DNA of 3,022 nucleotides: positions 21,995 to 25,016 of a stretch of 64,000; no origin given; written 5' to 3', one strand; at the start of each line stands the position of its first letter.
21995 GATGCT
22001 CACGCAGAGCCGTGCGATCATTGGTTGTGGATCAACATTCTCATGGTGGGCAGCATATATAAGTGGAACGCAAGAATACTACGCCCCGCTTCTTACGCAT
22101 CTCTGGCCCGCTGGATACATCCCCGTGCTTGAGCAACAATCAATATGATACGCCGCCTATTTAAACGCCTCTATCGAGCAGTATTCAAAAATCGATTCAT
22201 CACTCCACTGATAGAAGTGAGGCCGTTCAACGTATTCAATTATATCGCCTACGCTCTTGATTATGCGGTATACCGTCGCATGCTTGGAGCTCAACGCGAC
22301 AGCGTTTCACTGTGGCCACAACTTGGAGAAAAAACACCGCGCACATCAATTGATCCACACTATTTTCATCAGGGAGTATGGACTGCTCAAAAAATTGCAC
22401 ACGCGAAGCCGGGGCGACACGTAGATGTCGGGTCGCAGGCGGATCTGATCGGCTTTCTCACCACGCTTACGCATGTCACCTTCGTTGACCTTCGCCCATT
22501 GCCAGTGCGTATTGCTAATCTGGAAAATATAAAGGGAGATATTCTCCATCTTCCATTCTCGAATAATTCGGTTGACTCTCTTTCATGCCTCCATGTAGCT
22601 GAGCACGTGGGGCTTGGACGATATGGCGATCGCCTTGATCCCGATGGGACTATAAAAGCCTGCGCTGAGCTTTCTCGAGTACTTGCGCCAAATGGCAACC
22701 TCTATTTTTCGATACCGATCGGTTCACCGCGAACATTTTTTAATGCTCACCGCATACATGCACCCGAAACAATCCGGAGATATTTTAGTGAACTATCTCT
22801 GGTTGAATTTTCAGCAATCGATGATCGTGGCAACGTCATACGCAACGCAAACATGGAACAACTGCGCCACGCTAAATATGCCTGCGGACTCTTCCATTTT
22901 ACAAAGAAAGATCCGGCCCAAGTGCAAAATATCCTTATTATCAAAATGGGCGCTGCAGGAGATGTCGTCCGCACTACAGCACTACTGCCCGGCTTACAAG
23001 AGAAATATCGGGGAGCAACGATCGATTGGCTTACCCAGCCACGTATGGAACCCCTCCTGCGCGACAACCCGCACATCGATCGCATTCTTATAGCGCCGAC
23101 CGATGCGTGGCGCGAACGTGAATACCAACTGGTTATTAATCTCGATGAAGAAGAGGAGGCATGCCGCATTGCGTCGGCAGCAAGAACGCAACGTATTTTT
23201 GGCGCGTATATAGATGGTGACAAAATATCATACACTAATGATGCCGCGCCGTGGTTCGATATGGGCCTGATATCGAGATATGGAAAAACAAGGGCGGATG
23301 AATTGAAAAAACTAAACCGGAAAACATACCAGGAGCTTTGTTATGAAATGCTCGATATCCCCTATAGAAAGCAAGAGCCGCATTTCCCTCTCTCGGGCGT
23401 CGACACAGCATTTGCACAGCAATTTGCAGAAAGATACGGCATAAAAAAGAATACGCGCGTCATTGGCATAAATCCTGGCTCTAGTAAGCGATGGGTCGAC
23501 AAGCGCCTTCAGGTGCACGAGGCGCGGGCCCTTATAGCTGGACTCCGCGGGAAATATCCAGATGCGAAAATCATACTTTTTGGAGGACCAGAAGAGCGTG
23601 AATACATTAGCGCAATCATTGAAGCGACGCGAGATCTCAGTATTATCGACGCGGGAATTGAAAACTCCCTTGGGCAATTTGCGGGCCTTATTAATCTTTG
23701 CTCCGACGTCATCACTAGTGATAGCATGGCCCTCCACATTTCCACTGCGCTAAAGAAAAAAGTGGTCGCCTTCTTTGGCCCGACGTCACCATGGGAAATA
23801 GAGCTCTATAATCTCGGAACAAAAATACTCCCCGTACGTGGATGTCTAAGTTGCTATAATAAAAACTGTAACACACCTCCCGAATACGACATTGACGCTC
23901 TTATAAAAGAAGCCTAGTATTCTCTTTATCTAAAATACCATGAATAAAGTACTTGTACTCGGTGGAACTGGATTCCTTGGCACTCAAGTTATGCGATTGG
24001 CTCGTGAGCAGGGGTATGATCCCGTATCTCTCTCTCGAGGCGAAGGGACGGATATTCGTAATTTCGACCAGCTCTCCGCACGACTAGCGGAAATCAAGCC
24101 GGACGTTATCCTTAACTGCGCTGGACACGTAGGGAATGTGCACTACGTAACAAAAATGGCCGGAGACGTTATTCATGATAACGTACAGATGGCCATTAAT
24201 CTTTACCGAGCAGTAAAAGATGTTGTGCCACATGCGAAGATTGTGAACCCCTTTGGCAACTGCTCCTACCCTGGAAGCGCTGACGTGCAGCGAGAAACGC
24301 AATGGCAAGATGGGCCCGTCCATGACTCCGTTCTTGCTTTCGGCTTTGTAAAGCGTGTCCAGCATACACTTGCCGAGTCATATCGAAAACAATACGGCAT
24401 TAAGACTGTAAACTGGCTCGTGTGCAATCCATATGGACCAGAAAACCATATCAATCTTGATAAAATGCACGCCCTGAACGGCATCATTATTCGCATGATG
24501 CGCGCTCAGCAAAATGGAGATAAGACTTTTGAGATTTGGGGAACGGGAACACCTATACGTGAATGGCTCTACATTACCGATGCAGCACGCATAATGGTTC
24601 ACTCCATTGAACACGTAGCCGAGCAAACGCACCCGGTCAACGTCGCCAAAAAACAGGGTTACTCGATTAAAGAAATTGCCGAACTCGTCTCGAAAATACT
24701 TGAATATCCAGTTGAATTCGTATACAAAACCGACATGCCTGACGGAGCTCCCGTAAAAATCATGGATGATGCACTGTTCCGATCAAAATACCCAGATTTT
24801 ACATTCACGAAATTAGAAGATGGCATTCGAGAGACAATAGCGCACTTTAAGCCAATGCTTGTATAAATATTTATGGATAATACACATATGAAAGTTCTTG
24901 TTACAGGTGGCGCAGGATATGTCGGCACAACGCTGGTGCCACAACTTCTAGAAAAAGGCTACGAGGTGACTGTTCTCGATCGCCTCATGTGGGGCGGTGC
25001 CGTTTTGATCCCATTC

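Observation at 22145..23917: Fusion of a SAM-dependent methyltransferase domain to a GT9 heptosyltransferase-like domain in one 590-aa protein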

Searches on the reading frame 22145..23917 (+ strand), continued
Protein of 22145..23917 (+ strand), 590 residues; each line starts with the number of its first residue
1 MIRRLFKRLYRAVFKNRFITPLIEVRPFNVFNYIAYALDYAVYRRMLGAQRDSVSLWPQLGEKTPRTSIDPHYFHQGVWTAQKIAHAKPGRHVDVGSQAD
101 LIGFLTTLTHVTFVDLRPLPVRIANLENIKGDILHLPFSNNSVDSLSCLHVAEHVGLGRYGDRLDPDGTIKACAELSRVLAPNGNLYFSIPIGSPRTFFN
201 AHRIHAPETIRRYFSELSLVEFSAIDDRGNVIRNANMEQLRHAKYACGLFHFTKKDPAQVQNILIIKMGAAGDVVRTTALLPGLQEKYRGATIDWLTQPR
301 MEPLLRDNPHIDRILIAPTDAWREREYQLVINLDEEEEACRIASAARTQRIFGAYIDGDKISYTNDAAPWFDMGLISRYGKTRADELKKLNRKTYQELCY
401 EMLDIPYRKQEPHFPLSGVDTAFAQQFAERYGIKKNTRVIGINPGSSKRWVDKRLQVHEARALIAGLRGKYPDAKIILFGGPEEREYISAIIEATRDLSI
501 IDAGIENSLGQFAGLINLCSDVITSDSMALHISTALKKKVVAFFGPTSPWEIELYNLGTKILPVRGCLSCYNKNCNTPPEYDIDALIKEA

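Call 48: search_protein_representatives(protein=window:22145-23917:+)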
Query: 590 residues. Proteins with E-value up to 0.001 (for the whole library): 11984; up to 1e-10: 3036; up to 1e-30: 745. The best 150 are listed.
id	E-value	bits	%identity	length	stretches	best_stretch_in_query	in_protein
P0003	6.0e-252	853.7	61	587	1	3-588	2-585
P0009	2.0e-99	350.1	49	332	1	262-589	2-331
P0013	1.0e-91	324.6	49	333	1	262-587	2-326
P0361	5.2e-81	289.3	47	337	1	262-585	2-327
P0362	1.1e-79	285.0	45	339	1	262-580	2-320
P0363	5.1e-79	282.7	48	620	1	262-580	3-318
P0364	2.3e-73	264.1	46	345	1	262-577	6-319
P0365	4.9e-73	262.9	45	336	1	262-580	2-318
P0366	9.2e-72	258.7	43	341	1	262-577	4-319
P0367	2.9e-71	257.1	55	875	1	36-254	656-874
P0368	3.3e-71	256.9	55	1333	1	39-255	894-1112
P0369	4.8e-71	256.4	50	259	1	13-255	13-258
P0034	5.5e-71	256.2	56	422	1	55-254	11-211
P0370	1.6e-70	254.6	48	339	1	262-579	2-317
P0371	1.9e-70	254.4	42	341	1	262-580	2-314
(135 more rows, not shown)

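Call 55: search_protein_families(library=pfam, proteins=[L003:10691-11758:+, L012:10593-11783:+, L041:10602-11774:+, L038:11464-12630:+, L026:10657-11757:+, L086:9031-9726:-, L086:9735-10304:-, L086:5998-6975:+, L086:2598-3806:+], max_evalue=0.01)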
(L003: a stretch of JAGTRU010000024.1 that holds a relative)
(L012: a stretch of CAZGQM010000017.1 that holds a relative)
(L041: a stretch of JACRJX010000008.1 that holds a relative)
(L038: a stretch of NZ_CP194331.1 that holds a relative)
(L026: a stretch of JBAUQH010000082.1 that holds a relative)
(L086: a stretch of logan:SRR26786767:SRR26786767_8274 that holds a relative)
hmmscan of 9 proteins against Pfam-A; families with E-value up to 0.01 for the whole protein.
L003:10691-11758:+ (355 aa): 1 family
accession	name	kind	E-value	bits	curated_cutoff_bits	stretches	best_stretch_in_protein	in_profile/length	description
PF01075.23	Glyco_transf_9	-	3.2e-35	122.1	22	1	77-328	3-245/247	Glycosyltransferase family 9 (heptosyltransferase)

L012:10593-11783:+ (396 aa): 1 family
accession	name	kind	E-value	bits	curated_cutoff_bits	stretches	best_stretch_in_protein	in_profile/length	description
PF01075.23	Glyco_transf_9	-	6.3e-35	121.1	22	1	117-364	3-241/247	Glycosyltransferase family 9 (heptosyltransferase)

L041:10602-11774:+ (390 aa): 1 family
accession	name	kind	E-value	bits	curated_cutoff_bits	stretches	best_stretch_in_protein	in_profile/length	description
PF01075.23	Glyco_transf_9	-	8.9e-35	120.6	22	1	114-361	3-241/247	Glycosyltransferase family 9 (heptosyltransferase)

L038:11464-12630:+ (388 aa): 1 family
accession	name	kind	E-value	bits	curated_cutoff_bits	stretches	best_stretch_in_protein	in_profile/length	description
PF01075.23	Glyco_transf_9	-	8.9e-36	123.9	22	1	104-351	3-241/247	Glycosyltransferase family 9 (heptosyltransferase)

L026:10657-11757:+ (366 aa): 1 family
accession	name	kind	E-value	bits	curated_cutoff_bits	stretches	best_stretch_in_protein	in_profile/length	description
PF01075.23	Glyco_transf_9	-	1.3e-32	113.5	22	1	89-337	3-242/247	Glycosyltransferase family 9 (heptosyltransferase)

L086:9031-9726:- (231 aa): 3 families
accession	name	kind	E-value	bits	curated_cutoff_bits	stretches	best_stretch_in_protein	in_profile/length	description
PF13419.12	HAD_2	-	6.8e-19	69.1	23.8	1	11-191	3-177/178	Haloacid dehalogenase-like hydrolase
PF00702.32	Hydrolase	-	8.6e-16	59.3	26.4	1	7-186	2-191/191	haloacid dehalogenase-like hydrolase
PF13242.12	Hydrolase_like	-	0.00045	20.5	22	1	148-204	3-60/75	HAD-hyrolase-like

L086:9735-10304:- (189 aa): 8 families
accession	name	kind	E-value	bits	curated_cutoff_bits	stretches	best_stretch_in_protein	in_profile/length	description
PF13671.12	AAA_33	-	6.6e-11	43.1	27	1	10-141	2-122/143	AAA domain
PF06414.18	Zeta_toxin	-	0.00012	22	22.3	1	3-60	13-73/199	Zeta toxin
PF07931.18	CPT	-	0.00091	19.5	22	1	9-115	3-112/172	Chloramphenicol phosphotransferase-like protein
PF13521.12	AAA_28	-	0.0011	19.7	27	1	10-101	2-96/164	AAA domain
PF13238.12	AAA_18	-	0.0018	19.2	29.4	1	10-72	1-68/128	AAA domain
PF08433.16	KTI12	-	0.0025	17.8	22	1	9-63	3-58/271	Chromatin associated protein KTI12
PF20720.3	nSTAND3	-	0.0028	17.8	27.2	1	2-31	12-41/155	Novel STAND NTPase 3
PF01202.28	SKI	-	0.0068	17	22.1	1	17-47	2-32/159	Shikimate kinase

L086:5998-6975:+ (325 aa): 0 families

L086:2598-3806:+ (402 aa): 0 families

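Call 69: find_encoding_contigs(protein=P0008, flank=6000, max_places=1)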
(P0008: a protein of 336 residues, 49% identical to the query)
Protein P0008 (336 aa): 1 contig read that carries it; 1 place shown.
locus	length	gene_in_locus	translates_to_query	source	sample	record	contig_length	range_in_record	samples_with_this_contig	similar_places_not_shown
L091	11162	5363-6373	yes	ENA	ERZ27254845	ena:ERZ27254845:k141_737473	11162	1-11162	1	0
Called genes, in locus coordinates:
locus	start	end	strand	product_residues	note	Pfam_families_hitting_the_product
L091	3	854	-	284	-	?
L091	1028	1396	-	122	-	-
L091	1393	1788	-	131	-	-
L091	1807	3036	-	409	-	PF13231:PMT_2 (weak)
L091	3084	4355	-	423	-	-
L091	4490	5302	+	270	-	PF00226:DnaJ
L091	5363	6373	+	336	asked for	PF01075:Glyco_transf_9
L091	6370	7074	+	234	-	PF00535:Glycos_transf_2, PF13641:Glyco_tranf_2_3 (weak)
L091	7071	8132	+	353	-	PF13439:Glyco_transf_4, PF13579:Glyco_trans_4_4 (faint), PF20706:GT4-conflict, PF00534:Glycos_transf_1, PF13692:Glyco_trans_1_4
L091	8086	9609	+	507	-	PF09594:GT87 (weak), PF13231:PMT_2, PF02366:PMT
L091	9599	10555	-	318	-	PF00535:Glycos_transf_2, PF13641:Glyco_tranf_2_3, PF13632:Glyco_trans_2_3 (weak)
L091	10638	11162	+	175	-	?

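Call 70: find_encoding_contigs(protein=P0026, flank=6000, max_places=1)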
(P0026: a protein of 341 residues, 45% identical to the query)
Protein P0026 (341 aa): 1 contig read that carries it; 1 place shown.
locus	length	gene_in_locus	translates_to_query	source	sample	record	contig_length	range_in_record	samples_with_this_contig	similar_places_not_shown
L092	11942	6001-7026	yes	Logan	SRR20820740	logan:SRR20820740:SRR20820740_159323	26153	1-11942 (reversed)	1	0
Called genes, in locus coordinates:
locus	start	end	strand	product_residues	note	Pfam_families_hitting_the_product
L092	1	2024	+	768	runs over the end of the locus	PF10131:PTPS_related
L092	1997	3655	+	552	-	-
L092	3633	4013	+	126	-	-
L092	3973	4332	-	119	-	-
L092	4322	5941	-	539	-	PF20176:DUF6541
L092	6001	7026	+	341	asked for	PF01075:Glyco_transf_9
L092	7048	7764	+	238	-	PF00535:Glycos_transf_2, PF13641:Glyco_tranf_2_3 (weak)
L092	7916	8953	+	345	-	-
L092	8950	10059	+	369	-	-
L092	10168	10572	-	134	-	PF13470:PIN_3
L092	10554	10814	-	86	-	-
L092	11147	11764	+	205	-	PF22014:DUF6932 (weak), PF18765:Polbeta (weak)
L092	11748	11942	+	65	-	?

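Call 71: find_encoding_contigs(protein=P0040, flank=6000, max_places=1)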
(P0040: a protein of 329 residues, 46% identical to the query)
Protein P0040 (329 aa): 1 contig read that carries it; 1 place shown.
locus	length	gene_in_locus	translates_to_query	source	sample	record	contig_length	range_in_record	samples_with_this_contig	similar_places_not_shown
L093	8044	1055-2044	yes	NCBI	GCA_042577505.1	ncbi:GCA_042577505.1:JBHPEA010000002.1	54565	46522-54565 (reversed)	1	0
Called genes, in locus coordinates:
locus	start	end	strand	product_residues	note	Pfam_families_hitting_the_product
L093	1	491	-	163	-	?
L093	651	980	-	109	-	PF14251:PterinBD-DUF4346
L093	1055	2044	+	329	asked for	PF01075:Glyco_transf_9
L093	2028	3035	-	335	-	-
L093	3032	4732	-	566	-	PF02350:Epimerase_2 (faint)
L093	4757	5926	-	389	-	PF01041:DegT_DnrJ_EryC1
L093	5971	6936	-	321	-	PF21360:PylC-like_N, PF02655:ATP-grasp_3, PF13535:ATP-grasp_4 (faint), PF15632:ATPgrasp_Ter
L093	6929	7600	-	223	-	PF00702:Hydrolase, PF13419:HAD_2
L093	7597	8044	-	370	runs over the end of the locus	PF02350:Epimerase_2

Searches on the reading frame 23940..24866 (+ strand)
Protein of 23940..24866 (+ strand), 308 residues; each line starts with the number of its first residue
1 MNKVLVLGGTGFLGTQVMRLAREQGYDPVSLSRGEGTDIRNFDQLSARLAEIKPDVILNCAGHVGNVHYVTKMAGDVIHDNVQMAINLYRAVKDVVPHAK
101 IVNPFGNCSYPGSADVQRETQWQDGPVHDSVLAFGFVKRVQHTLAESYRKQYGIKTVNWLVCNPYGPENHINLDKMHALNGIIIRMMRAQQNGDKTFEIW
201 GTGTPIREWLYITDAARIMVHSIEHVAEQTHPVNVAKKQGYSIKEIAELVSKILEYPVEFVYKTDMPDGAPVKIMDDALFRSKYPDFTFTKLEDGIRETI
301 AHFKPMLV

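Call 3: search_protein_families(library=pfam, proteins=[window:23940-24866:+], max_evalue=0.01)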
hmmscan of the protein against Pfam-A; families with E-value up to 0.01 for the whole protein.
window:23940-24866:+ (308 aa): 4 families
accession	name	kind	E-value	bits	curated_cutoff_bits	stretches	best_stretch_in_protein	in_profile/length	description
PF01370.27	Epimerase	-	3.5e-38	131.8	20.9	1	4-235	1-239/240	NAD dependent epimerase/dehydratase family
PF16363.11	GDP_Man_Dehyd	-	4.9e-17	62.8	27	1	37-254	59-266/332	GDP-mannose 4,6 dehydratase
PF04321.23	RmlD_sub_bind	-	2.5e-08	33.8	27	1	3-63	2-61/287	RmlD substrate binding domain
PF05368.20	NmrA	-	0.00068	19.8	27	0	2-51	3-54/298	NmrA-like family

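Call 4: search_protein_families(library=ncbifam, proteins=[window:23940-24866:+], max_evalue=0.01)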
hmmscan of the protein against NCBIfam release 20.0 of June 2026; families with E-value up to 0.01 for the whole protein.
window:23940-24866:+ (308 aa): 11 families
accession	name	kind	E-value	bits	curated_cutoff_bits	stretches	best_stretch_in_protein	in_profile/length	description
NF047922.1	GDPFucSynFcl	equivalog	4.4e-42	144.6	500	1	2-303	3-301/308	GDP-L-fucose synthase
TIGR01179.1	galE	equivalog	1.3e-13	50.5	262.3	1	3-263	1-284/332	UDP-glucose 4-epimerase GalE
TIGR01181.1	dTDP_gluc_dehyt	equivalog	8.5e-13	48.1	365.1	1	37-302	57-310/321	dTDP-glucose 4,6-dehydratase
NF007490.0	PRK10084.1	subfamily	1e-08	34.6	649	1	141-267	174-298/361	dTDP-glucose 4,6-dehydratase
NF007582.0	PRK10217.1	equivalog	1.8e-07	30.6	698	1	142-225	168-242/355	dTDP-glucose 4,6-dehydratase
TIGR01214.1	rmlD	equivalog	2.9e-06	26.6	224.05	1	3-63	1-60/285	dTDP-4-dehydrorhamnose reductase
TIGR04180.1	EDH_00030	hypoth_equivalog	3.7e-06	26.2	475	1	38-263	57-265/297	NAD-dependent 4,6-dehydratase LegB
TIGR01777.1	yfcH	hypoth_equivalog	7.5e-06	25.7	207.35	1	4-95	1-100/292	TIGR01777 family oxidoreductase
NF041015.1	UDPsulfquin_syn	equivalog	8.5e-06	25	575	1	37-103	73-141/384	UDP-sulfoquinovose synthase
NF042422.1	oxyalk_red_OleD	equivalog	9.1e-05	22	580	1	3-70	2-70/329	2-alkyl-3-oxoalkanoate reductase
TIGR03466.1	HpnA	hypoth_equivalog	0.00032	19.7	367.65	1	3-49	2-47/327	hopanoid-associated sugar epimerase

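Call 56: search_solved_structures(query=window:23940-24866:+, max_evalue=1e-10)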
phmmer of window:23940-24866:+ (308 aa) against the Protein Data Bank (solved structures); distinct sequences matched with E-value up to 1e-10: 20.
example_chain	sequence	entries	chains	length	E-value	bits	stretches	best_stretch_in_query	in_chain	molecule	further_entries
4b8w_A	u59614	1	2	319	2e-33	119.2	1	3-303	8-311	GDP-L-FUCOSE SYNTHASE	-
4b8z_A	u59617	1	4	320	2e-33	119.2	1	3-303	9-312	GDP-L-FUCOSE SYNTHASE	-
4e5y_A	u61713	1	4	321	2.1e-33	119.2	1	3-303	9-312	GDP-L-fucose synthase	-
4bkp_A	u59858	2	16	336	2.4e-33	118.9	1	3-303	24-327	GDP-L-FUCOSE SYNTHASE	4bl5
7ll6_A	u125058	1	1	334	1.4e-32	116.5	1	3-300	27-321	GDP-L-fucose synthase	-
8du0_A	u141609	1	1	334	3.1e-32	115.3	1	3-300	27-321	GDP-L-fucose synthase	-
6aqy_A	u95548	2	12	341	4.3e-28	101.7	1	4-303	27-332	gdp-l-fucose synthetase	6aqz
1bsv_A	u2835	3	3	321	6.4e-23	84.7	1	3-279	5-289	PROTEIN (GDP-FUCOSE SYNTHETASE) | GDP-FUCOSE SYNTHETASE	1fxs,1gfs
1e7q_A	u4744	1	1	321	8.4e-23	84.3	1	3-279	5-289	GDP-FUCOSE SYNTHETASE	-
1e6u_A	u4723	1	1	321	1.4e-22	83.6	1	3-279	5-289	GDP-FUCOSE SYNTHETASE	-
1bws_A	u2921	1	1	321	1.7e-22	83.4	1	3-279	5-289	PROTEIN (GDP-4-KETO-6-DEOXY-D-MANNOSE EPIMERASE/REDUCTASE)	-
1e7s_A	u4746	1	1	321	1.9e-22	83.2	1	3-279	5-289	GDP-FUCOSE SYNTHETASE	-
1e7r_A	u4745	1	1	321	5e-22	81.8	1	3-279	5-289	GDP-FUCOSE SYNTHETASE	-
7anh_A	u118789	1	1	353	4.2e-19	72.2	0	2-198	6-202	GDP-L-fucose synthase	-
8ewu_A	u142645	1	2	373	2.2e-18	69.8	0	2-187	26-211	GDP-L-fucose synthase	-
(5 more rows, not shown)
